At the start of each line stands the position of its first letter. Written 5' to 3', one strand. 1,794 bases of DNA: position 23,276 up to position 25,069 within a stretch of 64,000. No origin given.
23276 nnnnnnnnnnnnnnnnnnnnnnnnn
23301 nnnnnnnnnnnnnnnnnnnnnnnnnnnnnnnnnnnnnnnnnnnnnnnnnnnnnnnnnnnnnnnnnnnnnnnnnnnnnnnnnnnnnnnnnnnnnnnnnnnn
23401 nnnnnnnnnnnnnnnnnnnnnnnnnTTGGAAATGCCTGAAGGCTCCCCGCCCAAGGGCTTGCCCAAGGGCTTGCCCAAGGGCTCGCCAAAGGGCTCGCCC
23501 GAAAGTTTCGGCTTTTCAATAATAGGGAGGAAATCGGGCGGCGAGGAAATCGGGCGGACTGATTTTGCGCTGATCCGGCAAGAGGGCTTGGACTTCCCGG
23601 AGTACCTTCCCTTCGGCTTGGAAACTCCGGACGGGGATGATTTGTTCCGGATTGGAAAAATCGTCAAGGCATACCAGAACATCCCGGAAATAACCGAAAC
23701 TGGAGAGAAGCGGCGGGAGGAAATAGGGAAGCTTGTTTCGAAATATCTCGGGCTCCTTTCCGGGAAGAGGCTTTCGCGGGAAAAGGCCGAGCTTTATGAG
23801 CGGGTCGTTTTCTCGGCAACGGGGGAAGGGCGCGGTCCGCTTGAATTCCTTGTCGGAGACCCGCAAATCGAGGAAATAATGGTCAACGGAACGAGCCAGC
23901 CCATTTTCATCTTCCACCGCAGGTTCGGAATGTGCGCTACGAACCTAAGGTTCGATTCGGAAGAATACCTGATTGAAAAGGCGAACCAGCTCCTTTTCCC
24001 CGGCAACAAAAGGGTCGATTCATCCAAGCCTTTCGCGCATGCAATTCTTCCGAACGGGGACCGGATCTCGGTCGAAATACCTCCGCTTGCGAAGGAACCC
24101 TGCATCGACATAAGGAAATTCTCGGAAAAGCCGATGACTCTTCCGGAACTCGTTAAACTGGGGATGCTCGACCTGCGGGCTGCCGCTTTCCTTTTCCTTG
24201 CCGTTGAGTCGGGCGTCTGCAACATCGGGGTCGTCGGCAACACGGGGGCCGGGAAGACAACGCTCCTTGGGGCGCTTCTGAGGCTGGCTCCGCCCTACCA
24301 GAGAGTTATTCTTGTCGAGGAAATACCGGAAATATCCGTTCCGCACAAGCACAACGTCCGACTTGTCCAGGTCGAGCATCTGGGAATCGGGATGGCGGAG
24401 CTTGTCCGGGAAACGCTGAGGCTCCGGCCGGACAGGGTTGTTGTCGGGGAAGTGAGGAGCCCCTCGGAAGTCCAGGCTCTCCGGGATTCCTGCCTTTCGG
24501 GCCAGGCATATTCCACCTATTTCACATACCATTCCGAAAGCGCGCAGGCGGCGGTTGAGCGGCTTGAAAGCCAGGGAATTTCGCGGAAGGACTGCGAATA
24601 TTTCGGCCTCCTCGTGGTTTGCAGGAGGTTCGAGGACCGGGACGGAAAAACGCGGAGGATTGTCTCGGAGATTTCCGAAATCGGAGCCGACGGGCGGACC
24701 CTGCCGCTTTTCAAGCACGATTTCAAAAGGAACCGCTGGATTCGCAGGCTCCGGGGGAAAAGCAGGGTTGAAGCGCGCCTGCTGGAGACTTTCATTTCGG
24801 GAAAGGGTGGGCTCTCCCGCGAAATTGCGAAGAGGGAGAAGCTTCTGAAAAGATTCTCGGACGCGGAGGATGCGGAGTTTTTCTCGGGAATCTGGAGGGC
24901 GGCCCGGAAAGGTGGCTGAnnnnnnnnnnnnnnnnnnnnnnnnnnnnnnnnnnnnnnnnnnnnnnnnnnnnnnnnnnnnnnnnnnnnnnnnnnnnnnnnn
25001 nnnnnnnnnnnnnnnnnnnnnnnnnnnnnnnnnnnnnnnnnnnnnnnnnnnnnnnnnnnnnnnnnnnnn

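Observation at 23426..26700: Minimal Tad/Epd-like pilus locus with an unannotated 57-aa Flp-type pilin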

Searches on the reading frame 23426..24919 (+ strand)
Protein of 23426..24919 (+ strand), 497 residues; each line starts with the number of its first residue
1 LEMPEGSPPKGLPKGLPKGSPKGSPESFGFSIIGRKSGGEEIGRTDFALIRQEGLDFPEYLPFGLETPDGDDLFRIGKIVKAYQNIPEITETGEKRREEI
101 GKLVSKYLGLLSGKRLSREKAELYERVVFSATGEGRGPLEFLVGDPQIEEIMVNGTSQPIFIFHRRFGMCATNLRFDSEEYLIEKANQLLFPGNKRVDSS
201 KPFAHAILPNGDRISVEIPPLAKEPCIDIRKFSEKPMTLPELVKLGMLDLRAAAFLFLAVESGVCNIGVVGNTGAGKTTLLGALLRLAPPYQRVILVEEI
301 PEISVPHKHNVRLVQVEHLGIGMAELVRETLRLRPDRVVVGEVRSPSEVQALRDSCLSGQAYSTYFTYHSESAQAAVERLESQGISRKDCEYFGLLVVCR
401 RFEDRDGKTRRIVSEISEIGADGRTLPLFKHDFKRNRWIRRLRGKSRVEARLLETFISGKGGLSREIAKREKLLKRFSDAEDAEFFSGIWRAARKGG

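Call 3: search_protein_families(library=pfam, proteins=[window:23426-24919:+], max_evalue=1)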
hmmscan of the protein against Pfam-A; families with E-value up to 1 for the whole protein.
window:23426-24919:+ (497 aa): 14 families
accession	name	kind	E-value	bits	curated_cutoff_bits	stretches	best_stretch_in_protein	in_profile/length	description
PF00437.27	T2SSE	-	1.3e-32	113.3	24.9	1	134-389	3-264/370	Type II/IV secretion system protein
PF00005.33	ABC_tran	-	0.00057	20.9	25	1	267-301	14-50/137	ABC transporter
PF02492.25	cobW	-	0.0041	17.2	20.7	1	267-305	3-42/180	CobW/HypB/UreG, nucleotide-binding domain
PF13191.12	AAA_16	-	0.011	16.6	32.6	1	256-297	15-57/167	AAA ATPase domain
PF00009.33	GTP_EFTU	-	0.012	15.6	26.5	1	264-287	3-26/188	Elongation factor Tu GTP binding domain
PF19993.5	DO-GTPase2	-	0.021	14.9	27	1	267-285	3-21/226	Double-GTPase 2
PF13401.12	AAA_22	-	0.023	15.4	27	1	269-320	10-45/130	AAA domain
PF13555.12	AAA_29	-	0.026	14.7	27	1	267-290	25-48/61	P-loop containing region of AAA domain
PF13304.12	AAA_21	-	0.085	13.3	27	0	268-288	3-23/304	AAA domain, putative AbiEii toxin, Type IV TA system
PF13238.12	AAA_18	-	0.18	12.7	29.4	1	267-300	1-25/128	AAA domain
PF01926.29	MMR_HSR1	-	0.22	12.1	21.9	1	267-286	2-21/113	50S ribosome-binding GTPase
PF01935.23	DUF87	-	0.28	11.7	23.2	1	267-286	26-45/220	Helicase HerA, central domain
PF00350.29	Dynamin_N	-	0.28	11.6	27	1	267-292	1-27/168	Dynamin family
PF13476.12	AAA_23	-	0.45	11.5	27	1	269-284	24-39/201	AAA domain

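Call 4: search_protein_families(library=ncbifam, proteins=[window:23426-24919:+], max_evalue=1)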
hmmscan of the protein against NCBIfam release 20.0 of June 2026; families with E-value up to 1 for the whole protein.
window:23426-24919:+ (497 aa): 50 families (the best 25 are shown)
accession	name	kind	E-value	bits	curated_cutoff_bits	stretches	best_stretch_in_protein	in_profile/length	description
TIGR03819.1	heli_sec_ATPase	hypoth_equivalog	2.5e-47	161.7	373.15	1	129-384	45-301/340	TadA family conjugal transfer-associated ATPase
NF058587.1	archaellum_moto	equivalog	2.8e-40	138.6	550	1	135-486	146-508/527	archaellum flagellar ATPase motor FlaI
TIGR02782.1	TrbB_P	equivalog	4.9e-32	111.4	304.55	1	142-382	17-254/303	P-type conjugative transfer ATPase TrbB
NF053672.1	bindosome_BasE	exception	2.1e-31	109.2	1000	1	143-478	145-490/512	bindosome assembly system ATPase subunit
TIGR02788.1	VirB11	equivalog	4.7e-31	108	249.95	2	253-381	134-263/308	P-type DNA transfer ATPase VirB11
NF010407.0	PRK13833.1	subfamily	4.7e-25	88.7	499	1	144-382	27-261/323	conjugal transfer protein TrbB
NF010469.0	PRK13894.1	subfamily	9.2e-25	87.6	508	1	143-383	31-267/320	conjugal transfer ATPase TrbB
NF010475.0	PRK13900.1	equivalog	3.5e-21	75.6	389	2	255-381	152-280/333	type IV secretion system ATPase VirB11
NF010425.0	PRK13851.1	equivalog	1.1e-15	57.4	461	1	255-364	154-265/344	type IV secretion system protein VirB11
NF041000.1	ATPase_ComGA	equivalog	1.7e-13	50.2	300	1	269-398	133-260/267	competence type IV pilus ATPase ComGA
TIGR02533.1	type_II_gspE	equivalog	8.8e-11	41.1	630.25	1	233-385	213-361/486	type II secretion system ATPase GspE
NF053534.1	T4PilAsmATPsTfpB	equivalog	1.6e-08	33.5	850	1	267-386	339-455/584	type IV pilus assembly ATPase TfpB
TIGR02524.1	dot_icm_DotB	equivalog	9.9e-08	31.6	463.3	1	243-380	115-256/358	Dot/Icm type IV secretion system ATPase DotB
NF007755.0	PRK10436.1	equivalog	3.1e-07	29.4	617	1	241-388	197-340/465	type II secretion system protein GspE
TIGR01420.1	pilT_fam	subfamily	8.7e-07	28.5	319.1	1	266-380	124-239/343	PilT/PilU family type 4a pilus ATPase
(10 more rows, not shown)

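Call 9: find_homologous_proteins(query=window:23426-24919:+, max_evalue=1e-10)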
Query window:23426-24919:+ (497 aa): 1113 proteins with E <= 1e-10 among 8000 candidates; the best 120 are listed.
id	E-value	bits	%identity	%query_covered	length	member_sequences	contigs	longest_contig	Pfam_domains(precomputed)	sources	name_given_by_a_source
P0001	0.0e+0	1106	100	100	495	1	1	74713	PF00437.27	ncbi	ncbi:MAG: ATPase, T2SS/T4P/T4SS family [archaeon]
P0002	1.1e-165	570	59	90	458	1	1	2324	PF00437.27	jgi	jgi:Flp pilus assembly CpaF family ATPase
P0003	9.4e-161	554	58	85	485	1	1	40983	PF00437.27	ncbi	-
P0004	2.6e-159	549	58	92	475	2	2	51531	PF00437.27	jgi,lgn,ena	-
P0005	3.2e-154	532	59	86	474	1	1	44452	PF00437.27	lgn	-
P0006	2.4e-119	417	43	93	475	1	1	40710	PF00437.27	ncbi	-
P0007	8.9e-119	415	47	89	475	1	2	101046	PF00437.27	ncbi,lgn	-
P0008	1.6e-115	405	46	88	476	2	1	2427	PF00437.27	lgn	-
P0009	6.3e-113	396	46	87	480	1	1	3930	PF00437.27,PF00005.34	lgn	-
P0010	1.4e-112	395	47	87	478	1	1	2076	PF00437.27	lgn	-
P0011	1.7e-111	391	44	92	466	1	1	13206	PF00437.27,PF00005.34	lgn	-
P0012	1.1e-109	385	46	87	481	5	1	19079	PF00437.27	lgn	-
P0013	4.6e-109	383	45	84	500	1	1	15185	PF00437.27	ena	-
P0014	2.2e-103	365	44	84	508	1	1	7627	PF00437.27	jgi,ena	-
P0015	2.3e-97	345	51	69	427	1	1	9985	PF00437.27,PF00005.34,PF27713.1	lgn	-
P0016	2.5e-91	325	51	69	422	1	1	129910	PF00437.27,PF27713.1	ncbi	-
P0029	2.1e-60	223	37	71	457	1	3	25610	PF00437.27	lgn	-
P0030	1.2e-58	217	38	69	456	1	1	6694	PF00437.27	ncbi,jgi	ncbi:MAG: type II/IV secretion system ATPase subunit [Candidatus Micrarchaeia archaeon]|jgi:Flp pilu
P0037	4.7e-40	156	31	79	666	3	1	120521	PF00437.27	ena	-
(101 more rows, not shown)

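Call 11: find_encoding_contigs(protein=P0003, flank=7000, max_places=1)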
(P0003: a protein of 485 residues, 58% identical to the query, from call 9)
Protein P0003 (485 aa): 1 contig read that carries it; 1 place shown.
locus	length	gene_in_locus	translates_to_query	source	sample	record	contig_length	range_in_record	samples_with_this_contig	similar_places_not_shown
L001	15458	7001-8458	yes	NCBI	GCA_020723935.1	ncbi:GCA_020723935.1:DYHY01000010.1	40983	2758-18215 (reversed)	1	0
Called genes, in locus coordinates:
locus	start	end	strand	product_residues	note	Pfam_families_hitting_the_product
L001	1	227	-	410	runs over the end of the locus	PF00999:Na_H_Exchanger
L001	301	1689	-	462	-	PF18195:GatD_N, PF00710:Asparaginase, PF17763:Asparaginase_C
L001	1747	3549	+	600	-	PF02934:GatB_N, PF02938:GAD, PF02637:GatB_Yqey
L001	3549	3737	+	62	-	-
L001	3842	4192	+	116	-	-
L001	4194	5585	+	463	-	PF01425:Amidase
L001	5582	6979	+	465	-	PF02934:GatB_N, PF02637:GatB_Yqey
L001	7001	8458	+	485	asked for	PF00437:T2SSE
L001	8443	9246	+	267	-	PF00482:T2SSF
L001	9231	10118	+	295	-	-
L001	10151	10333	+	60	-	-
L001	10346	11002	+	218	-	-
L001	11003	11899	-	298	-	PF01370:Epimerase, PF04321:RmlD_sub_bind, PF13460:NAD_binding_10, PF04321:RmlD_sub_bind (weak)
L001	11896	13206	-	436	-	PF04055:Radical_SAM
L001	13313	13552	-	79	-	-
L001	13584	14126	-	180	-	-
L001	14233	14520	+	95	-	-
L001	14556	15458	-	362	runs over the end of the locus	-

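Call 12: find_encoding_contigs(protein=P0004, flank=7000, max_places=1)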
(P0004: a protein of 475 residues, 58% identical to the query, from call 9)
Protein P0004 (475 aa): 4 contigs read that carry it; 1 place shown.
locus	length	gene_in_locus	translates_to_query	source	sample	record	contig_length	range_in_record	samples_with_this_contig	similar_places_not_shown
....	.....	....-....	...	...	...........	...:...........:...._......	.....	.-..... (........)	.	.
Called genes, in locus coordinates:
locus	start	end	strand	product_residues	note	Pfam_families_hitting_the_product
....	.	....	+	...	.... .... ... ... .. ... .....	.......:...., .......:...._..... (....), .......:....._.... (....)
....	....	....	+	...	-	-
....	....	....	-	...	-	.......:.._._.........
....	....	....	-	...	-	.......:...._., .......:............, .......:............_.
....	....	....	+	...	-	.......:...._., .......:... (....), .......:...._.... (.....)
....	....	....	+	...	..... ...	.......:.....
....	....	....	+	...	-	-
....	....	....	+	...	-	-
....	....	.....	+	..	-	-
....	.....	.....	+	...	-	-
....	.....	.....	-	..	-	-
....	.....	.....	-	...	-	-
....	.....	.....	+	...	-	-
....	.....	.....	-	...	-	-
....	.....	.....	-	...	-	-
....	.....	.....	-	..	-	?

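Call 13: find_encoding_contigs(protein=P0005, flank=7000, max_places=1)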
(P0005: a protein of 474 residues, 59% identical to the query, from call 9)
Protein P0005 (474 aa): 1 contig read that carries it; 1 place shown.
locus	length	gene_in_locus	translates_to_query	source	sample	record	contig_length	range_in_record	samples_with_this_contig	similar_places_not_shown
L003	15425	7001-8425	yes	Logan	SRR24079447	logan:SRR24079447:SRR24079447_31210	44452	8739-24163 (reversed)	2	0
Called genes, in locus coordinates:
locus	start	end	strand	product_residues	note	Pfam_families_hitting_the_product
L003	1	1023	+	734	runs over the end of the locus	PF05048:NosD, PF13229:Beta_helix (faint), PF05048:NosD (weak), PF00526:Dicty_CTDC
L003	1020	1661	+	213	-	-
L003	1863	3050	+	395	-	PF03600:CitMHS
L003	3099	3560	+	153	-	PF03477:ATP-cone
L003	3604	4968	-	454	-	PF18195:GatD_N, PF00710:Asparaginase, PF17763:Asparaginase_C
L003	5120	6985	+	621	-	PF02934:GatB_N, PF02938:GAD (weak)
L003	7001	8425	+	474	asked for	PF00437:T2SSE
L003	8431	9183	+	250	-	-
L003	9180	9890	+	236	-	-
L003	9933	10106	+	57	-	-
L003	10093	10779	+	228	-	-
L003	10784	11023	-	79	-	-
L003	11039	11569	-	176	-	-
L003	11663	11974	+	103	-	-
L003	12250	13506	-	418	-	-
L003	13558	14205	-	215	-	-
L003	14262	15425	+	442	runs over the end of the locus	-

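Call 15: find_encoding_contigs(protein=P0006, flank=7000, max_places=1)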
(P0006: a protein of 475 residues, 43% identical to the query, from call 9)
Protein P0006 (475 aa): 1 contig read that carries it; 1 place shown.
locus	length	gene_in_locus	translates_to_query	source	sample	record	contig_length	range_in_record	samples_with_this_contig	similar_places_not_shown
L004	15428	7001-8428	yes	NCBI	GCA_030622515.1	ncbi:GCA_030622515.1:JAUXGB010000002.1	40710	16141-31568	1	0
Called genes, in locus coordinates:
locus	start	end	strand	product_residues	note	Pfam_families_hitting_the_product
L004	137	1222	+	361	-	PF00091:Tubulin, PF12327:FtsZ_C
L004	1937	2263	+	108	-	-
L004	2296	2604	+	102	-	-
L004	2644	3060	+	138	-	-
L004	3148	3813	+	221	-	-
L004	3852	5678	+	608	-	PF02934:GatB_N, PF02938:GAD, PF02637:GatB_Yqey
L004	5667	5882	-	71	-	-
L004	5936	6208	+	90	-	-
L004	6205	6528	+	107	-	-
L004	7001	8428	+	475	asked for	PF00437:T2SSE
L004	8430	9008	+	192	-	PF00482:T2SSF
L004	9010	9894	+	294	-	-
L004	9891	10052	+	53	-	-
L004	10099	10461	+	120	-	-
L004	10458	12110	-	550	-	PF06418:CTP_synth_N, PF00117:GATase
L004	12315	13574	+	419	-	PF00152:tRNA-synt_2 (faint), PF01409:tRNA-synt_2d (faint), PF13393:tRNA-synt_His, PF00587:tRNA-synt_2b (weak), PF03129:HGTP_anticodon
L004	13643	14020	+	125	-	-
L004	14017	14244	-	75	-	PF00833:Ribosomal_S17e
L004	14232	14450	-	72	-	PF01192:RNA_pol_Rpb6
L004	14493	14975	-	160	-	PF22794:jr-ZPR1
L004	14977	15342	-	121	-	PF04472:SepF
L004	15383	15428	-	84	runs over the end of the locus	PF03685:UPF0147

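Call 16: find_encoding_contigs(protein=P0007, flank=7000, max_places=1)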
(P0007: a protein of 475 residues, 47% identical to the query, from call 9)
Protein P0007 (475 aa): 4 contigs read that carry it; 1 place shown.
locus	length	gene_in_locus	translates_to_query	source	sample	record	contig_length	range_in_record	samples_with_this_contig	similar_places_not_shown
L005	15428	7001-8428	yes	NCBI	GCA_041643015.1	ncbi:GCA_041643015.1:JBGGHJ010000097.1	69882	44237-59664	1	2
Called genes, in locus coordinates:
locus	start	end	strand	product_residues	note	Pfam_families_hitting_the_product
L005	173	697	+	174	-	PF01976:DUF116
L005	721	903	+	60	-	-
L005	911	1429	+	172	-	PF01569:PAP2, PF14378:PAP2_3 (weak)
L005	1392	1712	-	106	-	-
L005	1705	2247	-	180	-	PF00881:Nitroreductase, PF14512:TM1586_NiRdase (weak), PF00881:Nitroreductase, PF14512:TM1586_NiRdase (weak)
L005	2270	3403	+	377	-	PF00999:Na_H_Exchanger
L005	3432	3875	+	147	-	PF00582:Usp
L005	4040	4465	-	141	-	PF18929:DUF5678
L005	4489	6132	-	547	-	PF04055:Radical_SAM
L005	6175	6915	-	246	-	-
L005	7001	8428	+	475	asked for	PF00437:T2SSE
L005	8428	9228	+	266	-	PF00482:T2SSF (weak)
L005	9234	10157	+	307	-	-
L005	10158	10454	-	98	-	PF01883:FeS_assembly_P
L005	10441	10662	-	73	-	-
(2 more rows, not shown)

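Call 17: find_encoding_contigs(protein=P0016, flank=7000, max_places=1)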
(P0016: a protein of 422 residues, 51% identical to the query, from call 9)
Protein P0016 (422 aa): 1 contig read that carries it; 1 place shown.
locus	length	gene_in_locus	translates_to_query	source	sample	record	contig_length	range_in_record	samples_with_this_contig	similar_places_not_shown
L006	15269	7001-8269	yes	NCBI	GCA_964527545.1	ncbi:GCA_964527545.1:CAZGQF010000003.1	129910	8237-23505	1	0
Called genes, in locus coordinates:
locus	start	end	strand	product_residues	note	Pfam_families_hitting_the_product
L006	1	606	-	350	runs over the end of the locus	PF07973:tRNA_SAD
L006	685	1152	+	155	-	PF00583:Acetyltransf_1, PF13673:Acetyltransf_10, PF13508:Acetyltransf_7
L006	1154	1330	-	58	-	-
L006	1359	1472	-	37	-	-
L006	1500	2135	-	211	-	PF01022:HTH_5, PF12840:HTH_20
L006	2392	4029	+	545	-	-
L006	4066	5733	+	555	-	-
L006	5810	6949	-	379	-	PF00535:Glycos_transf_2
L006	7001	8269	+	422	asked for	PF00437:T2SSE, PF27713:UCP018868 (weak)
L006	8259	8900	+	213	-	PF00482:T2SSF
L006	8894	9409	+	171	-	-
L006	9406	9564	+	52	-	-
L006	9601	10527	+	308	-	PF00005:ABC_tran, PF25199:nSTAND_NTPase5 (faint), PF13304:AAA_21 (weak), PF13732:DrrA1-3_C (faint)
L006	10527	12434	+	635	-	PF12698:ABC2_membrane_3, PF01061:ABC2_membrane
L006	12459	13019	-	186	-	-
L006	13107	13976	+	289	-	-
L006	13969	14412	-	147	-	PF03703:bPH_2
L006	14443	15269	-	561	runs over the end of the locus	PF06418:CTP_synth_N, PF00117:GATase, PF07722:Peptidase_C26 (weak)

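Call 25: search_solved_structures(query=window:23432-24919:+, max_evalue=0.00001)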
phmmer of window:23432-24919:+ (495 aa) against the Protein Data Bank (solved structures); distinct sequences matched with E-value up to 0.00001: 20.
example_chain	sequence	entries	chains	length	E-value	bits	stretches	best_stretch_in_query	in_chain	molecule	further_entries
8rkd_E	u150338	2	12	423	8.2e-37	130.2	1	95-381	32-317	Pilus assembly ATPase CpaF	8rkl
8rjf_A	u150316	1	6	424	8.2e-37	130.2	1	95-381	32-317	Pilus assembly ATPase CpaF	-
9e24_A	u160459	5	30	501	1.3e-36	129.5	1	95-381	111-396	CpaF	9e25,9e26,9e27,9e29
2oap_1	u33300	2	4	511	1e-34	123.3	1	132-420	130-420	Type II secretion system protein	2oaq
4ii7_A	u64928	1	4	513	5.1e-33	117.7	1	127-463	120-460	FlaI ATPase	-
4ihq_A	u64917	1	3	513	3.5e-32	114.9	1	127-463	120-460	FlaI ATPase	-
2gza_A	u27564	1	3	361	4.3e-16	61.9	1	136-381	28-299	Type IV secretion system protein VirB11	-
6bge_A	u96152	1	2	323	5.8e-15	58.2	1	194-385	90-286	VirB11-like protein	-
1g6o_A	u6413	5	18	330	6e-15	58.1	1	194-385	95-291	CAG-ALPHA | virB11 homolog | Cag-alfa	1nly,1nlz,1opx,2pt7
5it5_F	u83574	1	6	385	3.2e-08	35.9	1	231-385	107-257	ATP binding motif-containing protein PilF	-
5oiu_A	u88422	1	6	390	3.3e-08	35.9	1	231-385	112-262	Type IV pilus assembly protein PilF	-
6ejf_A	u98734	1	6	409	3.7e-08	35.7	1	231-385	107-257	Type IV pilus assembly protein PilF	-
6f8l_G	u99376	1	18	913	1.3e-07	33.9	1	232-385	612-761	Type IV pilus assembly protein PilF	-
5zfr_A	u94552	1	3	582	1.4e-06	30.5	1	228-384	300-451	Type IV pilus biogenesis ATPase PilB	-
4pht_A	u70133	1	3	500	3.2e-06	29.3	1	229-384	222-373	General secretory pathway protein E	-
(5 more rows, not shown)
